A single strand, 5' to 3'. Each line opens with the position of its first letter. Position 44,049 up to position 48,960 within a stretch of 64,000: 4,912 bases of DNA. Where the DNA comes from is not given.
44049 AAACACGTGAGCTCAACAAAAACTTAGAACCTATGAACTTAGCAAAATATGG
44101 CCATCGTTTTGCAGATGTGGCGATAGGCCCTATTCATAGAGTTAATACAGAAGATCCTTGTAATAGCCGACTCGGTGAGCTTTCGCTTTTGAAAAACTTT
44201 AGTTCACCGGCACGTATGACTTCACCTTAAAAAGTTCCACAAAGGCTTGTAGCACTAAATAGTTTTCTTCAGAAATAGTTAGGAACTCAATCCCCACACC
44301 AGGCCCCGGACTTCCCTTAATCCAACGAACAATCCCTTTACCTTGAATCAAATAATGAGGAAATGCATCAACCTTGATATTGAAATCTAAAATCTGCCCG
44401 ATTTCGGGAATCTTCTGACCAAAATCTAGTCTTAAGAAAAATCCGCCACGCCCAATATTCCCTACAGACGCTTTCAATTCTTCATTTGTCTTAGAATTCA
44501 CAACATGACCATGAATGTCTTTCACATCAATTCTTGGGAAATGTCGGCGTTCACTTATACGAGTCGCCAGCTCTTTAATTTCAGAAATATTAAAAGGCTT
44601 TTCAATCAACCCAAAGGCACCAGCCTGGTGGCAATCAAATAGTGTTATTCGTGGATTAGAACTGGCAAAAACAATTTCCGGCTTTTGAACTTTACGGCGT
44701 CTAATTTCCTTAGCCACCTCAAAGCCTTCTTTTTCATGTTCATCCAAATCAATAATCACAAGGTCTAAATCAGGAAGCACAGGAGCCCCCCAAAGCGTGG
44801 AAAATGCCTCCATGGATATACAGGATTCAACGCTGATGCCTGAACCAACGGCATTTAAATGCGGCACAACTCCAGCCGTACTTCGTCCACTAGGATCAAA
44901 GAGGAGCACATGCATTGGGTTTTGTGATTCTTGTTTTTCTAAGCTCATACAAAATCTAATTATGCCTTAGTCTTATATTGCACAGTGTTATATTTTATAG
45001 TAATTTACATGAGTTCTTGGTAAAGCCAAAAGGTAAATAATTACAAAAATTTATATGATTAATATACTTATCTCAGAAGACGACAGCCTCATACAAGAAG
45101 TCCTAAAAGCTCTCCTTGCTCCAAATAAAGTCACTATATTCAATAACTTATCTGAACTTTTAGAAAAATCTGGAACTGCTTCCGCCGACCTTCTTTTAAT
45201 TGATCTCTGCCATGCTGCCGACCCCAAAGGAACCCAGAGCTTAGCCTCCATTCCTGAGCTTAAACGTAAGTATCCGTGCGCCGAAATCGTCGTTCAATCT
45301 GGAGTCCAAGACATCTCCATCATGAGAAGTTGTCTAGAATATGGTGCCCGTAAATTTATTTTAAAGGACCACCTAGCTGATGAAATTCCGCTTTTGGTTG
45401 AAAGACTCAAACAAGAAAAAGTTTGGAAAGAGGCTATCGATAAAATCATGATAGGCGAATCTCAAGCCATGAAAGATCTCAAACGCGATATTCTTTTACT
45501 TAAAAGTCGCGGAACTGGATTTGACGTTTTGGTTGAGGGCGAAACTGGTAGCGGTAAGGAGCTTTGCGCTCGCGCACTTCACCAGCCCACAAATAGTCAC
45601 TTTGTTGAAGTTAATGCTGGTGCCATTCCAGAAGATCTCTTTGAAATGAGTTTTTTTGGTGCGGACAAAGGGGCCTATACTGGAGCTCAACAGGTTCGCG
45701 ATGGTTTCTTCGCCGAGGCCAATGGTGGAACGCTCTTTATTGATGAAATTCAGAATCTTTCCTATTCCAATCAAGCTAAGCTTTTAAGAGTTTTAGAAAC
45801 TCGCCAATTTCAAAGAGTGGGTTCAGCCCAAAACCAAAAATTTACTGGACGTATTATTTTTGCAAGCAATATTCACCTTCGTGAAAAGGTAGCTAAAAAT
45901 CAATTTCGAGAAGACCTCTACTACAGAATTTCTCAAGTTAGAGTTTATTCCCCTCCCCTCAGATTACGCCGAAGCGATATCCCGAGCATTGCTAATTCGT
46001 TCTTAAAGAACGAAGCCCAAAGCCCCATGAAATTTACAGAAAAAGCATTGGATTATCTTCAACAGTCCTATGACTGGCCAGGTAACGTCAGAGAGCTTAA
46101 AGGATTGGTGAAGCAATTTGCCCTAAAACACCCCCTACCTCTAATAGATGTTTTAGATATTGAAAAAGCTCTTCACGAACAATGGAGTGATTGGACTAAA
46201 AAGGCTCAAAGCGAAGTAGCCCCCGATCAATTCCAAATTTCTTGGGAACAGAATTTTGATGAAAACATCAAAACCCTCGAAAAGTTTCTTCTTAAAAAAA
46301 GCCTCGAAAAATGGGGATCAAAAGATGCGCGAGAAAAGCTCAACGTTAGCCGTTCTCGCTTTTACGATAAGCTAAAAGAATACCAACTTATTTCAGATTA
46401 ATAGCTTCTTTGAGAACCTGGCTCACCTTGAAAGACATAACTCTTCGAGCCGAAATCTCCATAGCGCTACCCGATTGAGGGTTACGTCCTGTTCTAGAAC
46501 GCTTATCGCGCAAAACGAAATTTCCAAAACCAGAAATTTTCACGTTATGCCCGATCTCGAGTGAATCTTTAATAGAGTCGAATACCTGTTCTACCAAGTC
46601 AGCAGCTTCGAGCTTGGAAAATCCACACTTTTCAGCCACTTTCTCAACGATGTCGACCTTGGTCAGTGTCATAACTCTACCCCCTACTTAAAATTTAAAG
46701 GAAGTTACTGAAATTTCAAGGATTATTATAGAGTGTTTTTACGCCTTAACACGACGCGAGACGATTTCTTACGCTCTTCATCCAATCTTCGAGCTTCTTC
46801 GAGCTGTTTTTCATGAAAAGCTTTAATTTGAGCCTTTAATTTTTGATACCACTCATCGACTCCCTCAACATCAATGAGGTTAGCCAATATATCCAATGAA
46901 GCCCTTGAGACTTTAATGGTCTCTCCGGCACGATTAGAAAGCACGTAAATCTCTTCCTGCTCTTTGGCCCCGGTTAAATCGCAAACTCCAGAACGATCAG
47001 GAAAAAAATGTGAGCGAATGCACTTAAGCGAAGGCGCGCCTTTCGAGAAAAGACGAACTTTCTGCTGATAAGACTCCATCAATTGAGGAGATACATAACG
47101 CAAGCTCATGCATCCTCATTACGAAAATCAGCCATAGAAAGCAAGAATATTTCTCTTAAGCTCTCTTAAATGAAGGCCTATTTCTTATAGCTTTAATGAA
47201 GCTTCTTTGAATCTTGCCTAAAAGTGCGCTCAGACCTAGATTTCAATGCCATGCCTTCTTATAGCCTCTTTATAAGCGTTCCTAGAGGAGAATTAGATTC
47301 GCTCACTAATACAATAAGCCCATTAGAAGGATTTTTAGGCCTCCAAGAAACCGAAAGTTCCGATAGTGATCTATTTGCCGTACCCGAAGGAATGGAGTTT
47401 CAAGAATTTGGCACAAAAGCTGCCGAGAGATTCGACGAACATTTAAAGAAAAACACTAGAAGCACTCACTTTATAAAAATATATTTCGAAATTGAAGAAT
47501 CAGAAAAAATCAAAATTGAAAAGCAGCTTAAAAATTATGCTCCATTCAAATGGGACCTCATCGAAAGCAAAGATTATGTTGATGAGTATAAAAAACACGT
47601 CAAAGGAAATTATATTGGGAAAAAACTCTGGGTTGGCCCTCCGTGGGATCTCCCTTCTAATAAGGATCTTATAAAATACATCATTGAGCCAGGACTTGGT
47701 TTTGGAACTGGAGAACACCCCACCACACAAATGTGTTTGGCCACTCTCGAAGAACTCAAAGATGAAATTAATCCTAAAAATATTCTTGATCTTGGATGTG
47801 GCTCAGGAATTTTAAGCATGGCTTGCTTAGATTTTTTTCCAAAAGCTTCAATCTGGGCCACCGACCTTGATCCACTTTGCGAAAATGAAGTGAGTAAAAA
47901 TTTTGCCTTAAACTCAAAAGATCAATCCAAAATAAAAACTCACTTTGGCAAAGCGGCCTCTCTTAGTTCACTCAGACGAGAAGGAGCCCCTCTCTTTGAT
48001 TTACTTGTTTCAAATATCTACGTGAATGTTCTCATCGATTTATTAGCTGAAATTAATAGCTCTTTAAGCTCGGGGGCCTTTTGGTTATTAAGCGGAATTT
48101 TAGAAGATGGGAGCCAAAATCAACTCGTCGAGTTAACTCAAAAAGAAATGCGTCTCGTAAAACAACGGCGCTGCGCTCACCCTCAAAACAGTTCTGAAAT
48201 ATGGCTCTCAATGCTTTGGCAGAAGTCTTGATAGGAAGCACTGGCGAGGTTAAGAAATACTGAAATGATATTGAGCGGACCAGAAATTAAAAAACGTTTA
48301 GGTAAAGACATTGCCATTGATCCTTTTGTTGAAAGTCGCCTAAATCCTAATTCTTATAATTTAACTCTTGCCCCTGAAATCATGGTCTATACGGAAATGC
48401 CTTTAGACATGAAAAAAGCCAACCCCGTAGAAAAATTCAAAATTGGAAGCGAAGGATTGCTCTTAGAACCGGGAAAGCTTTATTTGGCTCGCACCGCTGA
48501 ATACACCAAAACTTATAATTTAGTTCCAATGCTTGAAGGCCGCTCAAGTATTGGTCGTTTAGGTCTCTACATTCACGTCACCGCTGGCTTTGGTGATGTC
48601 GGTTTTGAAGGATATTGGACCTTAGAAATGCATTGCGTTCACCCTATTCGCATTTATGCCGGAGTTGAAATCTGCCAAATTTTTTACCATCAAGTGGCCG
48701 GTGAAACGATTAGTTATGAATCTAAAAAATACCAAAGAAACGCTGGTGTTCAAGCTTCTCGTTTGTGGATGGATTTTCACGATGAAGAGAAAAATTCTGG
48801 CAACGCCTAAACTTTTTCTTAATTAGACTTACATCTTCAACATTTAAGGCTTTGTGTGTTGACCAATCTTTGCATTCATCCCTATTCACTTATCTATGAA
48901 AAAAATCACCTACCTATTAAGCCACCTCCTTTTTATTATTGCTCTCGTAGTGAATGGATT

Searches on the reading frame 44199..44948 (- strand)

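Call 56: search_protein_families(library=pfam, proteins=[window:44199-44948:-], max_evalue=0.0001)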
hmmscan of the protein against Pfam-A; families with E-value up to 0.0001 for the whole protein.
window:44199-44948:- (249 aa): 2 families
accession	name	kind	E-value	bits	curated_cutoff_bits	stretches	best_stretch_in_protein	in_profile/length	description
PF07238.19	PilZ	-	9.8e-11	42.3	22.5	1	133-238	1-101/102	PilZ domain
PF00072.30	Response_reg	-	5.2e-09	36.7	30.2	1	60-127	42-109/111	Response regulator receiver domain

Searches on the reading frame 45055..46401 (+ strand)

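Call 57: search_protein_families(library=pfam, proteins=[window:45055-46401:+], max_evalue=0.0001)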
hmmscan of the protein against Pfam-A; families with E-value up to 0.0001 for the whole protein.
window:45055-46401:+ (448 aa): 6 families
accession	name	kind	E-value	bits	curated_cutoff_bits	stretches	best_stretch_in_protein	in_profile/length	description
PF00158.32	Sigma54_activat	-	3.9e-54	183.3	20.2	1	132-297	1-167/168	Sigma-54 interaction domain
PF14532.12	Sigma54_activ_2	-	5.6e-21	75.7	25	1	133-302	1-138/138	Sigma-54 interaction domain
PF25601.1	AAA_lid_14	-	2.6e-15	56.4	27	1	303-383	1-84/87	AAA+ ATPase lid domain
PF00072.30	Response_reg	-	6.1e-08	33.3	30.2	1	4-111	1-106/111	Response regulator receiver domain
PF07728.20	AAA_5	-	6.6e-07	29.9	22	1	157-274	1-124/139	AAA domain (dynein-related subfamily)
PF00004.35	AAA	-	1.3e-05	26.1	21.2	1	158-252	1-97/131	ATPase family associated with various cellular activities (AAA)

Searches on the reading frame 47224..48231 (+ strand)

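Call 17: search_protein_families(library=ncbifam, proteins=[window:47224-48231:+], max_evalue=0.01)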
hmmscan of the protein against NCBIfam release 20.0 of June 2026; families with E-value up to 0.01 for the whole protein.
window:47224-48231:+ (335 aa): 17 families
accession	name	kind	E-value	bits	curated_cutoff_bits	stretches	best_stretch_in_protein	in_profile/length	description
TIGR00406.1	prmA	equivalog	4.3e-37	128.1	183.15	1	89-313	61-280/288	50S ribosomal protein L11 methyltransferase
NF001786.0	PRK00517.2-4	equivalog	1.4e-33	116.2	327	1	89-300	52-249/277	50S ribosomal protein L11 methyltransferase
NF001785.0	PRK00517.2-2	equivalog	5.2e-29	101.3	188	1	73-315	35-269/282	50S ribosomal protein L11 methyltransferase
NF001784.0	PRK00517.2-1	equivalog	6.7e-27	94.7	244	1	82-313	45-277/290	50S ribosomal protein L11 methyltransferase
NF001790.0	PRK00517.3-3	equivalog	5.1e-26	91.6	269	1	106-296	47-230/262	50S ribosomal protein L11 methyltransferase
TIGR02072.1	BioC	equivalog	2.1e-10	40.8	184.95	1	172-295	21-138/244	malonyl-ACP O-methyltransferase BioC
TIGR03534.1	RF_mod_PrmC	equivalog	3.4e-10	39.8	199.1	1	172-264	78-163/253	peptide chain release factor N(5)-glutamine methyltransferase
TIGR03533.1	L3_gln_methyl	equivalog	1.6e-05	24.4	229.7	1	174-221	112-159/284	50S ribosomal protein L3 N(5)-glutamine methyltransferase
TIGR00536.1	hemK_fam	subfamily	1.9e-05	23.9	115.5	1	173-264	104-189/286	HemK family protein methyltransferase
TIGR00537.1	hemK_rel_arch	hypoth_equivalog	0.00019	21.2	87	1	176-240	12-74/179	HemK2/MTQ2 family protein methyltransferase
NF011529.0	PRK14968.1-3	equivalog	0.00029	20.3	162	1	177-236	29-85/198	putative methyltransferase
TIGR04371.1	methyltran_NanM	subfamily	0.0011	18.6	44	1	173-217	139-183/273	putative sugar O-methyltransferase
TIGR02469.1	CbiT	equivalog_domain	0.0023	18.2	78.3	1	174-237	11-73/124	precorrin-6Y C5,15-methyltransferase (decarboxylating) subunit CbiT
NF002421.0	PRK01544.1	equivalog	0.0035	16.1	567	1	176-237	129-191/524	bifunctional peptide chain release factor N(5)-glutamine methyltransferase PrmC/tRNA (guanosine(46)-N7)-methyltransferase TrmB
TIGR01983.1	UbiG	equivalog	0.0036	16.6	102.95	1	177-262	43-121/228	bifunctional 2-polyprenyl-6-hydroxyphenol methylase/3-demethylubiquinol 3-O-methyltransferase UbiG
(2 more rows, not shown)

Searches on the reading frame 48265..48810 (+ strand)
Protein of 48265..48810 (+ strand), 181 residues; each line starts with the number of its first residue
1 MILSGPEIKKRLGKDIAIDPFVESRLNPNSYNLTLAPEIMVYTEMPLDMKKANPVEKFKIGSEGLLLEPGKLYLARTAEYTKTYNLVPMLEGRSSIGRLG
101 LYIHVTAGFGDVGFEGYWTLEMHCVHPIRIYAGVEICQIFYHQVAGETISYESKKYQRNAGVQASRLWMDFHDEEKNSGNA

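Call 17: search_protein_families(library=ncbifam, proteins=[window:48265-48810:+], max_evalue=0.01)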
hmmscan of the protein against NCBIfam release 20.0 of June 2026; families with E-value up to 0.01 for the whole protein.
window:48265-48810:+ (181 aa): 2 families
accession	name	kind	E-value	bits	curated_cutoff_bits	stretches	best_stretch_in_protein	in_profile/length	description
TIGR02274.1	dCTP_deam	equivalog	1.8e-30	106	92.8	1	2-166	1-179/180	dCTP deaminase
NF002598.0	PRK02253.1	equivalog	0.00013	21.6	130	1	23-158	27-163/167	deoxyuridine 5'-triphosphate nucleotidohydrolase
